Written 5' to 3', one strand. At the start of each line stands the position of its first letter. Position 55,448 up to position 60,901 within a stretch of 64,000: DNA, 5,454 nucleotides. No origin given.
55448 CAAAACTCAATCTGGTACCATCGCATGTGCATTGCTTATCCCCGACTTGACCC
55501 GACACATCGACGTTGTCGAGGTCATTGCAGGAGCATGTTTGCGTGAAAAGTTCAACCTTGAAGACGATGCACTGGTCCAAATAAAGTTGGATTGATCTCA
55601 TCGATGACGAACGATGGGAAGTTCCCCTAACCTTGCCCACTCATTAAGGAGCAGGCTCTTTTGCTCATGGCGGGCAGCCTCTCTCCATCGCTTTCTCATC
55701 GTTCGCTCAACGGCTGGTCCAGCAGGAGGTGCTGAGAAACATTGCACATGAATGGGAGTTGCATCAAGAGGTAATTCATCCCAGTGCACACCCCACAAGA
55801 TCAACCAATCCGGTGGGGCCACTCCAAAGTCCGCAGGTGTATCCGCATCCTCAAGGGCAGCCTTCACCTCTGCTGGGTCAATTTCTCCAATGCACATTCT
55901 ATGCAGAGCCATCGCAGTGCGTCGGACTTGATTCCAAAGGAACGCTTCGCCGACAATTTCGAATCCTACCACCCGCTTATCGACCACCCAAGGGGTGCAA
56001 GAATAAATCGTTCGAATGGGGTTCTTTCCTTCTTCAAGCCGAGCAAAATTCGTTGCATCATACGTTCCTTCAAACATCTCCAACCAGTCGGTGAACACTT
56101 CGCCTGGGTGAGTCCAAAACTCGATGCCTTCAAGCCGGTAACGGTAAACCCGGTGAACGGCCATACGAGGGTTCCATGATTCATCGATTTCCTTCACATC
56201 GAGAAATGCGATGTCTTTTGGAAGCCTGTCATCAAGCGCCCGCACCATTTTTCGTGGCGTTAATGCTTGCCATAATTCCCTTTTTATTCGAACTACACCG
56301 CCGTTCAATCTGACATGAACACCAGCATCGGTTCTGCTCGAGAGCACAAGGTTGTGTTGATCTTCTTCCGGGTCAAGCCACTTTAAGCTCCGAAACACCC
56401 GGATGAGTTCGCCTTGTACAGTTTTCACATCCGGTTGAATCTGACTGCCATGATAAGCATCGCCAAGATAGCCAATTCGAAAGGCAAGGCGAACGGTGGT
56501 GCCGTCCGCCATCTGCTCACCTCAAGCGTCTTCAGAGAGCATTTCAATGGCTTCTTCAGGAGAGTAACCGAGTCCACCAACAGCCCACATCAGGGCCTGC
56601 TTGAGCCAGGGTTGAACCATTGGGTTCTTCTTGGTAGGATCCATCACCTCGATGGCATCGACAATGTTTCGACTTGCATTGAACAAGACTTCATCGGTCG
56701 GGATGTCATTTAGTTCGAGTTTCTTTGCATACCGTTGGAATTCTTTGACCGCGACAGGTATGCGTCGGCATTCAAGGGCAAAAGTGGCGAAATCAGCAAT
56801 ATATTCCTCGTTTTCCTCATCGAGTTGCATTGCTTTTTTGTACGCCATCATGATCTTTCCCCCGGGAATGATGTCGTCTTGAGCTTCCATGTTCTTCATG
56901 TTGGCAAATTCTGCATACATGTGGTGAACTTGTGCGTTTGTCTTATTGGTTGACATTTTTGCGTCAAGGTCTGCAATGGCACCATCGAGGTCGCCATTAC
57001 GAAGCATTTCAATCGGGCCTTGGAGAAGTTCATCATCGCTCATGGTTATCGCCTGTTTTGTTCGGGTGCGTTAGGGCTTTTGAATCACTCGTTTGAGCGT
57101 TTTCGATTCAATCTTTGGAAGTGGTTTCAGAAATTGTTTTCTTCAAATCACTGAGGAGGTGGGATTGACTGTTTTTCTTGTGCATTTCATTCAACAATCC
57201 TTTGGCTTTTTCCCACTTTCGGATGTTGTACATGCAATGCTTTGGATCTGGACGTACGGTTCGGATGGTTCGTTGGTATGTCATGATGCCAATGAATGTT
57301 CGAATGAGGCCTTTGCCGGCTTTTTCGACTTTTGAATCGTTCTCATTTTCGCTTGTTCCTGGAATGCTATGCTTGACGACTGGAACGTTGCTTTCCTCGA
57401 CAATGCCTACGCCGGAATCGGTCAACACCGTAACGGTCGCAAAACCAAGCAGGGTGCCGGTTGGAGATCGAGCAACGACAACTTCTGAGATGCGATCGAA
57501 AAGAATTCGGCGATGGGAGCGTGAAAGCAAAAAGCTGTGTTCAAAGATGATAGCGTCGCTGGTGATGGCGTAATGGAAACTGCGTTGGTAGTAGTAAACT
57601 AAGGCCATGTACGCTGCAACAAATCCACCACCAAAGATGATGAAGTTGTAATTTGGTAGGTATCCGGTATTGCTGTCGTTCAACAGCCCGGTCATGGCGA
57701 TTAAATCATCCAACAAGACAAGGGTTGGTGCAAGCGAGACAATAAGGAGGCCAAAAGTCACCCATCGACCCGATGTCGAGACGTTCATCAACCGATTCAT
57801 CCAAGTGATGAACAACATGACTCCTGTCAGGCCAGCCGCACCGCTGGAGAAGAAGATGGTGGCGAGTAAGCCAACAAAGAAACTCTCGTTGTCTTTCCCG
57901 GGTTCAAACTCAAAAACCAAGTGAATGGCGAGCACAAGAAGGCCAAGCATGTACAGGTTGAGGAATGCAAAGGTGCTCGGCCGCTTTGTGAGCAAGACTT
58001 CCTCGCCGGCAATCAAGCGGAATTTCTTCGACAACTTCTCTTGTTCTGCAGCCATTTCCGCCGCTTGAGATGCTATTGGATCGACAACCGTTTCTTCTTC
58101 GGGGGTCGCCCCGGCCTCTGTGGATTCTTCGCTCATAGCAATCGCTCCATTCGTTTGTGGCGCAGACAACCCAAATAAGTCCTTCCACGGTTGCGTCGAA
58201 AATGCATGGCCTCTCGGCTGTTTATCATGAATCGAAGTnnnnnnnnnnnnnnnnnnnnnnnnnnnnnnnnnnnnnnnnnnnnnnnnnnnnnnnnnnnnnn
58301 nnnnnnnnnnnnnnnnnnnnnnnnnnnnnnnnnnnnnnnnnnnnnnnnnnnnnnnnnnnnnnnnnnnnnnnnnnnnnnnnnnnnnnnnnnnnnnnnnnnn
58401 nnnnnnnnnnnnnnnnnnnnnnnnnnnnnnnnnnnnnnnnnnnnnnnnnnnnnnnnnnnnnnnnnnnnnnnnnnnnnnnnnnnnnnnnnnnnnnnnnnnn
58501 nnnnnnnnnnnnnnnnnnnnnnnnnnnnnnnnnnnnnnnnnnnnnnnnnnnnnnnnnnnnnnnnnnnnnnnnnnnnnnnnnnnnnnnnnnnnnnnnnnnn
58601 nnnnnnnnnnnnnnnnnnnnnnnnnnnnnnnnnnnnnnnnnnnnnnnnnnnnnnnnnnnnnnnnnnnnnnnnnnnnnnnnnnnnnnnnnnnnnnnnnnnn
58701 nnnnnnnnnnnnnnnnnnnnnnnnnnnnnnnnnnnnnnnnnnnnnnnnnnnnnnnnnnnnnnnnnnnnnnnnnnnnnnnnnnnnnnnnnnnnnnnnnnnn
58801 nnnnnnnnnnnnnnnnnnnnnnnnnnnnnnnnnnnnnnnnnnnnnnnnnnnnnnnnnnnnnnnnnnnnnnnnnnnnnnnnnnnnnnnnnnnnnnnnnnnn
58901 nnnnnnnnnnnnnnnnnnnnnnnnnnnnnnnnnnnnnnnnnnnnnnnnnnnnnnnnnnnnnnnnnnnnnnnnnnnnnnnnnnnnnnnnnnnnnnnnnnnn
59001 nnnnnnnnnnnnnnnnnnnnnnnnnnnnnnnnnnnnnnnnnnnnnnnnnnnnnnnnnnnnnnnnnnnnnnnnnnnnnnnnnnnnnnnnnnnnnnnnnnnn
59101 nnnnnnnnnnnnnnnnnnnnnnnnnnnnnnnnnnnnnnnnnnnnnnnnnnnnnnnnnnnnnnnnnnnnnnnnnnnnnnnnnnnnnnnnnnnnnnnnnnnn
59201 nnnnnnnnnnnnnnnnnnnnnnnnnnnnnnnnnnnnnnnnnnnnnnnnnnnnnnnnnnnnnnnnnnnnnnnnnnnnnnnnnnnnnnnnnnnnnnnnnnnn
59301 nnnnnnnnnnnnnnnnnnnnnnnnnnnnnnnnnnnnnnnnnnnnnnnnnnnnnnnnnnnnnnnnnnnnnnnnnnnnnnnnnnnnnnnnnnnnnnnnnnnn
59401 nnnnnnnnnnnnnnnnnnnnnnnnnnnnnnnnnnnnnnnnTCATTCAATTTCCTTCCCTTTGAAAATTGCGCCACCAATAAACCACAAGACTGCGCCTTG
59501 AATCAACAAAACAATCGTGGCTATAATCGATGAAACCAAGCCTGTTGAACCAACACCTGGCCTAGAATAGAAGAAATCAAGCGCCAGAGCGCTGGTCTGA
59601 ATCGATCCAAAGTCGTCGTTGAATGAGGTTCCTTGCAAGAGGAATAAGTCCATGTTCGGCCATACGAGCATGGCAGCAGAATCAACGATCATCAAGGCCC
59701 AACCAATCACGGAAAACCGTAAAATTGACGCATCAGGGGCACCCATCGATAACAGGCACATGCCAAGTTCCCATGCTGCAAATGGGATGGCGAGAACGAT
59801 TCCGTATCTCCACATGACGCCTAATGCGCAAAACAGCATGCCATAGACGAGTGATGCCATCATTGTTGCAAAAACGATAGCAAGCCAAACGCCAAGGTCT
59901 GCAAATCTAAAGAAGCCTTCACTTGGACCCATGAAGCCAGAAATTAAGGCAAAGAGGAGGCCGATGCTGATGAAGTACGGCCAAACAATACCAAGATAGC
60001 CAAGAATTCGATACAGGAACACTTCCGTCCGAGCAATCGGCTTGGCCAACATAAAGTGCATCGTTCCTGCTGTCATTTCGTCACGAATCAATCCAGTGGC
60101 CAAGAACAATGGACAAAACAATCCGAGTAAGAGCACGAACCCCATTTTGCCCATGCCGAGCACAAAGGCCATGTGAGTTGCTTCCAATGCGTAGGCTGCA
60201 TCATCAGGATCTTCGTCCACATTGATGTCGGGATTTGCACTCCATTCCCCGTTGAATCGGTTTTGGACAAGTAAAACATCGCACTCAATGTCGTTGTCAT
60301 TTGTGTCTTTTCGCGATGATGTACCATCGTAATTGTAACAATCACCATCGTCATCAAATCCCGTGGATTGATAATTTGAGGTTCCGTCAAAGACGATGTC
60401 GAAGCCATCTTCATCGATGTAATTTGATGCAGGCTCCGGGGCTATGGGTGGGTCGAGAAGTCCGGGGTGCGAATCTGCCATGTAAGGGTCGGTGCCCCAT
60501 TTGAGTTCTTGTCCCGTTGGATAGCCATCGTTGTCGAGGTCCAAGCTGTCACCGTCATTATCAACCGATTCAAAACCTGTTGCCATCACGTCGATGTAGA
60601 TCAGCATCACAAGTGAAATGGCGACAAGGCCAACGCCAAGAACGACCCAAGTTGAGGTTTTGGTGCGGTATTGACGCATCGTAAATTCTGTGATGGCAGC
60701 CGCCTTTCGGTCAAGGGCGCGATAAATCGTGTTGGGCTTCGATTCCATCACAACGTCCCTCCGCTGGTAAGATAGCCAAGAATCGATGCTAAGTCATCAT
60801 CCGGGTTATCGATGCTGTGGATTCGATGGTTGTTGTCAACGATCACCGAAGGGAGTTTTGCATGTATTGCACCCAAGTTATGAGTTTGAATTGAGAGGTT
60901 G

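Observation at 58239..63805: Five-gene operon with every junction overlapping: two ABC ATPase/ABC-2 permease pairs plus an AttH/CrtC-like lipocalin protein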

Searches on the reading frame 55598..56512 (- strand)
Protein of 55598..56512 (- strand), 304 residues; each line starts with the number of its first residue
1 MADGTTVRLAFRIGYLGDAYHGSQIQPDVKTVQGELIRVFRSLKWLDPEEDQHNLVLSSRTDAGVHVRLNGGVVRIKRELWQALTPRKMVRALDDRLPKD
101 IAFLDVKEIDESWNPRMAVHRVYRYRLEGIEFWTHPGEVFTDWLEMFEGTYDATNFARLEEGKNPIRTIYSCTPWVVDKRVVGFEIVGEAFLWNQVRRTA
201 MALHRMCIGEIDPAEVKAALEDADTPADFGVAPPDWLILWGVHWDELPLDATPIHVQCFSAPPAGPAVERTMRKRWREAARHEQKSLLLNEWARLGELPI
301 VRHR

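Call 65: search_protein_families(library=pfam, proteins=[window:55598-56512:-], max_evalue=0.01)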
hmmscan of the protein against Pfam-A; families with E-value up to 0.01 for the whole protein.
window:55598-56512:- (304 aa): 2 families
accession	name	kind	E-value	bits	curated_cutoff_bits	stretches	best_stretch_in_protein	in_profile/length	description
PF01416.25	PseudoU_synth_1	-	1.5e-20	74.1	23.3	1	145-245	3-108/108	tRNA pseudouridine synthase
PF10105.14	DUF2344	-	0.00026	21.4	23.8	1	79-154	67-129/176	Uncharacterized protein conserved in bacteria (DUF2344)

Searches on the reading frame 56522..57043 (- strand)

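Call 65: search_protein_families(library=pfam, proteins=[window:56522-57043:-], max_evalue=0.01)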
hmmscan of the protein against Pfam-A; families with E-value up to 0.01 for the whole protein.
window:56522-57043:- (173 aa): 1 family
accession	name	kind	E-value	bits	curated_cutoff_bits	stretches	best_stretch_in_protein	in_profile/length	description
PF14559.12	TPR_19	-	0.00041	21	25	0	14-46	2-34/68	Tetratricopeptide repeat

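Call 66: search_protein_families(library=padloc, proteins=[window:56522-57043:-], max_evalue=0.001)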
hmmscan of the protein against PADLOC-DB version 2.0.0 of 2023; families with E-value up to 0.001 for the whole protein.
window:56522-57043:- (173 aa): 0 families

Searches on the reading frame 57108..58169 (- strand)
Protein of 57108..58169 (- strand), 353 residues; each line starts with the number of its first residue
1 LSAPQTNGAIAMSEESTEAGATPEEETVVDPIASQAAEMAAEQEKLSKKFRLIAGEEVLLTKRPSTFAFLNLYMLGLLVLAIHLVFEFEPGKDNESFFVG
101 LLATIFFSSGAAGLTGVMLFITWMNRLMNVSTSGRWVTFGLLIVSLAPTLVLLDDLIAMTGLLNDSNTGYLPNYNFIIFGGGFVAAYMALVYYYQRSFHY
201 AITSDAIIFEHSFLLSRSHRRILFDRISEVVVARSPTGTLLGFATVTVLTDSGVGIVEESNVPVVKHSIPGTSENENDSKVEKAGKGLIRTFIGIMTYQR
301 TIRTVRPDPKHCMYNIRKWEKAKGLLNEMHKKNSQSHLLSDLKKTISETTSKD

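Call 5: search_protein_families(library=ncbifam, proteins=[window:57108-58169:-], max_evalue=0.1)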
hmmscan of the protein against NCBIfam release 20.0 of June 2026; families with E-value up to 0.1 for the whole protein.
window:57108-58169:- (353 aa): 0 families

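Call 65: search_protein_families(library=pfam, proteins=[window:57108-58169:-], max_evalue=0.01)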
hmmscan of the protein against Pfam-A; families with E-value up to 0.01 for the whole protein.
window:57108-58169:- (353 aa): 1 family
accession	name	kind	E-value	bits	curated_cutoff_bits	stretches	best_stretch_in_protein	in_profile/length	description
PF03703.20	bPH_2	-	1.8e-07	31.8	22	1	196-255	2-60/78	Bacterial PH domain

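Call 66: search_protein_families(library=padloc, proteins=[window:57108-58169:-], max_evalue=0.001)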
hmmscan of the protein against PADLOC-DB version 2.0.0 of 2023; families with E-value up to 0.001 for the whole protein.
window:57108-58169:- (353 aa): 0 families

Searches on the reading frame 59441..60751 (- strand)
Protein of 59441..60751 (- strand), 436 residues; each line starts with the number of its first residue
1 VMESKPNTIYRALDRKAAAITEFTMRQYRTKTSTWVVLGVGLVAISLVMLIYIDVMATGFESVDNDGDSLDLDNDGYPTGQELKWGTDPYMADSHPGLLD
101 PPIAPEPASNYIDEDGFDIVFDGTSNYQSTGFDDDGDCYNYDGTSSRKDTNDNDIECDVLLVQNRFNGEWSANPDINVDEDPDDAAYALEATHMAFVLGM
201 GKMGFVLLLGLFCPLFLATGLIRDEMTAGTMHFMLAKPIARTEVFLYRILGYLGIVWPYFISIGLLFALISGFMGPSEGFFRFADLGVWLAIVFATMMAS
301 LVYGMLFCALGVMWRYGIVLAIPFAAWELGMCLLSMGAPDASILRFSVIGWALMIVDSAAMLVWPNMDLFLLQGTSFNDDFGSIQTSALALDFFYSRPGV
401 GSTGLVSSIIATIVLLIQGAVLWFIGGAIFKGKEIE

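Call 3: search_protein_families(library=pfam, proteins=[window:59441-60751:-], max_evalue=0.1)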
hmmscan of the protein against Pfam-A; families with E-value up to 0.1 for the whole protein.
window:59441-60751:- (436 aa): 2 families
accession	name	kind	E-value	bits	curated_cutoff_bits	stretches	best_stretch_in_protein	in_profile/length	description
PF12679.13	ABC2_membrane_2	-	1.4e-07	31.5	27.2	1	181-312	72-176/283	ABC-2 family transporter protein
PF18884.5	TSP3_bac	-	0.058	13.7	25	1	71-89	1-19/22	Bacterial TSP3 repeat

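Call 5: search_protein_families(library=ncbifam, proteins=[window:59441-60751:-], max_evalue=0.1)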
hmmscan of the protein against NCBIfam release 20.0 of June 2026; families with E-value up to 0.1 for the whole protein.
window:59441-60751:- (436 aa): 1 family
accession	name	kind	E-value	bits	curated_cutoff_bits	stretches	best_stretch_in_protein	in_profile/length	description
NF042425.1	Amuc_1099_fam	equivalog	0.024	14.2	50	1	60-98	118-156/321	Amuc_1099 family pilus-like system protein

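Call 54: search_solved_structures(query=window:59441-60751:-, max_evalue=1)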
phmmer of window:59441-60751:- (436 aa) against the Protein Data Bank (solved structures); distinct sequences matched with E-value up to 1: 6.
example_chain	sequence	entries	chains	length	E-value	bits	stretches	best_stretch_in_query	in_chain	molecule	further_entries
9ckq_A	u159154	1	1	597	0.75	11.5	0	96-184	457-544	G protein-coupled receptor kinase 5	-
9cko_A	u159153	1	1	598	0.75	11.5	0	96-184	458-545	G protein-coupled receptor kinase 5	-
8uap_A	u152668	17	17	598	0.75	11.5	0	96-184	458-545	G protein-coupled receptor kinase 5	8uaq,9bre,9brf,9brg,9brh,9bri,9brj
9mx2_A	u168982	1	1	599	0.76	11.5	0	96-184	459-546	G protein-coupled receptor kinase 5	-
4tnb_A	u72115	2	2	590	0.77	11.5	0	96-184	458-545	G protein-coupled receptor kinase 5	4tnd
6pjx_A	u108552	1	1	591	0.77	11.5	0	96-184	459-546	G protein-coupled receptor kinase 5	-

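Call 66: search_protein_families(library=padloc, proteins=[window:59441-60751:-], max_evalue=0.001)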
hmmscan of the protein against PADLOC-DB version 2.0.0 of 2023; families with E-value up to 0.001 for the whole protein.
window:59441-60751:- (436 aa): 0 families
